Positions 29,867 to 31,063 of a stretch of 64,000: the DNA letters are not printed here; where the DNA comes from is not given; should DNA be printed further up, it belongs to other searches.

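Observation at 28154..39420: Seven-gene organic-acid pathway wedged between the initiating transferase and its aminotransferase partner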

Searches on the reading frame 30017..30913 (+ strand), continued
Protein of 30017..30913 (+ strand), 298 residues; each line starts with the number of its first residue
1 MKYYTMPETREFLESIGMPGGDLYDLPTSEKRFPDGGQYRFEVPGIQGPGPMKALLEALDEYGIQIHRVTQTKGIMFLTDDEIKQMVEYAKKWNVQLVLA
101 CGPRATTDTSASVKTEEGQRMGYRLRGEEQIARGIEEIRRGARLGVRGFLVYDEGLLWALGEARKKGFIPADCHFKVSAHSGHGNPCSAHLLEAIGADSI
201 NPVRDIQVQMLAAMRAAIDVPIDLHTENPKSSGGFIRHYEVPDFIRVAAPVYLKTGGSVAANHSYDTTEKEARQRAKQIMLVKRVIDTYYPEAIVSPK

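Call 81: search_protein_families(library=pfam, proteins=[L026:14334-15482:+, L026:15486-16796:+, L026:18158-19318:+, L026:19358-20440:+, L026:9023-9958:+, L026:7822-9003:+, L018:8359-9333:+, L018:3746-5542:+, L018:10841-11812:+, L018:2512-3582:+], max_evalue=0.001)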
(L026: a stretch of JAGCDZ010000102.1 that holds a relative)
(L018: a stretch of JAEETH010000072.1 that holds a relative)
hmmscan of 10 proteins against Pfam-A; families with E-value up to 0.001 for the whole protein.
L026:14334-15482:+ (382 aa): 1 family
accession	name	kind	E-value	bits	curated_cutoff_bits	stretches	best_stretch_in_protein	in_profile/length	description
PF14907.12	NTP_transf_5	-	3.7e-36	125.4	31.2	1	38-274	7-241/249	Uncharacterised nucleotidyltransferase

L026:15486-16796:+ (436 aa): 0 families

L026:18158-19318:+ (386 aa): 5 families
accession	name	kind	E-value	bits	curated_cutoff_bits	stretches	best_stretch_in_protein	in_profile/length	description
PF02655.19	ATP-grasp_3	-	1.9e-10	41.5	23.2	1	116-284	1-158/160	ATP-grasp domain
PF02786.22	CPSase_L_D2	-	6.5e-06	26.2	19.8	1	129-304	12-202/211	Carbamoyl-phosphate synthase L chain, ATP binding domain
PF15632.11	ATPgrasp_Ter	-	6e-05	23.3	29.1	1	239-315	44-117/131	ATP-grasp in the biosynthetic pathway with Ter operon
PF07478.18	Dala_Dala_lig_C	-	0.00014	21.9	24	0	143-194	28-78/204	D-ala D-ala ligase C-terminus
PF13535.11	ATP-grasp_4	-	0.00079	19.5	27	0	151-186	2-37/160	ATP-grasp domain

L026:19358-20440:+ (360 aa): 2 families
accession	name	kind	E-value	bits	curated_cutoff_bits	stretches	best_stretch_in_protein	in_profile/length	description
PF14397.11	ATPgrasp_ST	-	8.7e-36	124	31.4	1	97-351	5-272/278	Sugar-transfer associated ATP-grasp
PF14243.11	R2K_3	-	0.00044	20.9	26.3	1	295-333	108-150/169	ATP-grasp domain, R2K clade family 3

L026:9023-9958:+ (311 aa): 3 families
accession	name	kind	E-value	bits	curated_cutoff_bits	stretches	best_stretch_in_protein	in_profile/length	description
PF00535.33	Glycos_transf_2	-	1.9e-21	77.2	23.3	1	8-121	1-120/168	Glycosyl transferase family 2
PF10111.15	Glyco_tranf_2_2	-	1.5e-06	28.3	27.3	1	20-96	16-97/276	Glycosyltransferase like family 2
PF13641.12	Glyco_tranf_2_3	-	7.8e-05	23.2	27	1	7-104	3-110/230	Glycosyltransferase like family 2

L026:7822-9003:+ (393 aa): 1 family
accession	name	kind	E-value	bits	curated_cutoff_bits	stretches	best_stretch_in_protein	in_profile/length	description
PF14897.12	EpsG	-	1.3e-38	133.4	30.1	1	29-366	3-326/326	EpsG family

L018:8359-9333:+ (324 aa): 1 family
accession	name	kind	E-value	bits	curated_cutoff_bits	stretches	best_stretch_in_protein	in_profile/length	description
PF01757.29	Acyl_transf_3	-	8.2e-31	107.7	31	1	9-311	2-324/326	Acyltransferase domain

L018:3746-5542:+ (598 aa): 1 family
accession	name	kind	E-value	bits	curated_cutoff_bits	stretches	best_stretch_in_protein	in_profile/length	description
PF13229.12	Beta_helix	-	1.2e-06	28.7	25.9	1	258-377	35-158/158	Right handed beta helix region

L018:10841-11812:+ (323 aa): 4 families
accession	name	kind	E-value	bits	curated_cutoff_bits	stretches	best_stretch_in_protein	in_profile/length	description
PF02826.25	2-Hacid_dh_C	-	2.2e-61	206.7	25.1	1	109-288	1-178/178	D-isomer specific 2-hydroxyacid dehydrogenase, NAD binding domain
PF00389.36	2-Hacid_dh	-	5.1e-26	91.4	24.6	1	16-313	13-127/134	D-isomer specific 2-hydroxyacid dehydrogenase, catalytic domain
PF00670.27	AdoHcyase_NAD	-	3.5e-05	24.4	27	1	143-237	21-110/162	S-adenosyl-L-homocysteine hydrolase, NAD binding domain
PF03446.21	NAD_binding_2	-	0.00014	22.3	21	1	147-252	1-108/161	NAD binding domain of 6-phosphogluconate dehydrogenase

L018:2512-3582:+ (356 aa): 2 families
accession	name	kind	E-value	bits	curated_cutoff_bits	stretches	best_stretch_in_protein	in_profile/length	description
PF01757.29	Acyl_transf_3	-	1.1e-24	87.6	31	1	7-338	2-324/326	Acyltransferase domain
PF07786.18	HGSNAT_cat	-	2.4e-06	27.7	22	1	5-174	1-152/222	Heparan-alpha-glucosaminide N-acetyltransferase, catalytic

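Call 83: search_solved_structures(query=L020:8645-9982:+, max_evalue=0.01)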
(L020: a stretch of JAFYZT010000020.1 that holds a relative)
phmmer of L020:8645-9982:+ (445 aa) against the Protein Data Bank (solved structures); distinct sequences matched with E-value up to 0.01: 0.

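Call 89: search_solved_structures(query=L005:9936-10907:+, max_evalue=1e-20)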
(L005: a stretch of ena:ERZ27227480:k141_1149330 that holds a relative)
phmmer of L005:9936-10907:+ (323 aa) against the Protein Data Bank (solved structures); distinct sequences matched with E-value up to 1e-20: 133 (the best 60 are shown).
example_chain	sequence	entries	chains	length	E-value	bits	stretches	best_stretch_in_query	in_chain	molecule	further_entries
1wwk_A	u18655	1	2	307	1.2e-52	182.4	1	26-307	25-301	phosphoglycerate dehydrogenase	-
5aov_A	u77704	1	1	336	3.9e-49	170.9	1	36-315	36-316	GLYOXYLATE REDUCTASE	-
9whb_A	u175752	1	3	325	3.9e-48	167.6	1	36-307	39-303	3-phosphoglycerate dehydrogenase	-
3ddn_A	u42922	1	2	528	2.4e-47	165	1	27-309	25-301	D-3-phosphoglycerate dehydrogenase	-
1ygy_A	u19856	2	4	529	2.4e-47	165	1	27-309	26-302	D-3-phosphoglycerate dehydrogenase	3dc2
6bii_A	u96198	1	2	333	1.5e-46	162.4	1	37-315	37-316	Glyoxylate reductase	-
2dbq_A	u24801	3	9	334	5.4e-45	157.3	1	37-314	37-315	Glyoxylate reductase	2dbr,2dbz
2cuk_A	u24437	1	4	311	6.7e-41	143.8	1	38-314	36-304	glycerate dehydrogenase/glyoxylate reductase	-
9m0t_A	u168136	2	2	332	8.2e-41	143.6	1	30-315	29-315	Probable 2-ketogluconate reductase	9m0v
2d0i_A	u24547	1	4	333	5.1e-40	140.9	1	34-314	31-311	dehydrogenase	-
5n6c_A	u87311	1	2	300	4.8e-39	137.8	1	34-294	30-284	D-3-phosphoglycerate dehydrogenase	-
7ewh_A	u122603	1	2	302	4.8e-39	137.8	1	34-294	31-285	D-3-phosphoglycerate dehydrogenase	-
6plf_A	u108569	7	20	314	4.9e-39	137.7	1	34-294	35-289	D-3-phosphoglycerate dehydrogenase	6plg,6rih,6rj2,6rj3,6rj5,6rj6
7dkm_A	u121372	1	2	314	5.2e-39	137.6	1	34-294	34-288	D-3-phosphoglycerate dehydrogenase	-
6cwa_A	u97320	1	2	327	5.6e-39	137.5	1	34-294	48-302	D-3-phosphoglycerate dehydrogenase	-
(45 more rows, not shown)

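Call 90: search_solved_structures(query=L036:10924-11970:+, max_evalue=1e-10)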
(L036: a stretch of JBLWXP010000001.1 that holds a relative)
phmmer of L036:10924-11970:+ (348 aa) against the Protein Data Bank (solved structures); distinct sequences matched with E-value up to 1e-10: 13.
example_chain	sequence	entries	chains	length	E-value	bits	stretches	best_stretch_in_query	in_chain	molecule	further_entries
2x06_A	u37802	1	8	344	7.3e-77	261.7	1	20-345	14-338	L-SULFOLACTATE DEHYDROGENASE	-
1v9n_A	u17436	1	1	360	4.2e-66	226.4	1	20-344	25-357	Malate dehydrogenase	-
1vbi_A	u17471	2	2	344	3.5e-57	197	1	16-344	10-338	Type 2 malate/lactate dehydrogenase | malate/L-lactate dehydrogenase family protein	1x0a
3i0p_A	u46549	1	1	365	3.2e-53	184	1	12-321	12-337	Malate dehydrogenase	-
4h8a_A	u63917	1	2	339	5.5e-46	160.2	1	22-298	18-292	Ureidoglycolate dehydrogenase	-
1xrh_A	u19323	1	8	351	5.9e-46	160.1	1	22-298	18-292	Ureidoglycolate Dehydrogenase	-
4fjs_A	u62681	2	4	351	6.1e-46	160.1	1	22-298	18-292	Ureidoglycolate dehydrogenase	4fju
3uoe_A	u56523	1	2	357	1.3e-43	152.4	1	13-275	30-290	Dehydrogenase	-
1wtj_A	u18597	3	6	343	2.5e-41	144.9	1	30-277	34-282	ureidoglycolate dehydrogenase | delta1-piperideine-2-carboxylate reductase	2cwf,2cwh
2g8y_A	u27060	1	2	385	1.2e-38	136.2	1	22-251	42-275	Malate/L-lactate dehydrogenases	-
1z2i_A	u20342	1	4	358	1.6e-31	112.6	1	14-315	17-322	malate dehydrogenase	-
1nxu_A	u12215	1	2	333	1.7e-30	109.3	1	9-312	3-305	Hypothetical oxidoreductase yiaK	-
1s20_A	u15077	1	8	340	1.7e-30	109.3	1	10-312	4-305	Hypothetical oxidoreductase yiaK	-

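Call 91: find_encoding_contigs(protein=window:30017-30913:+, flank=3000, max_places=4)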
Protein window:30017-30913:+ (298 aa): no gene with exactly this product is on record in the collection.
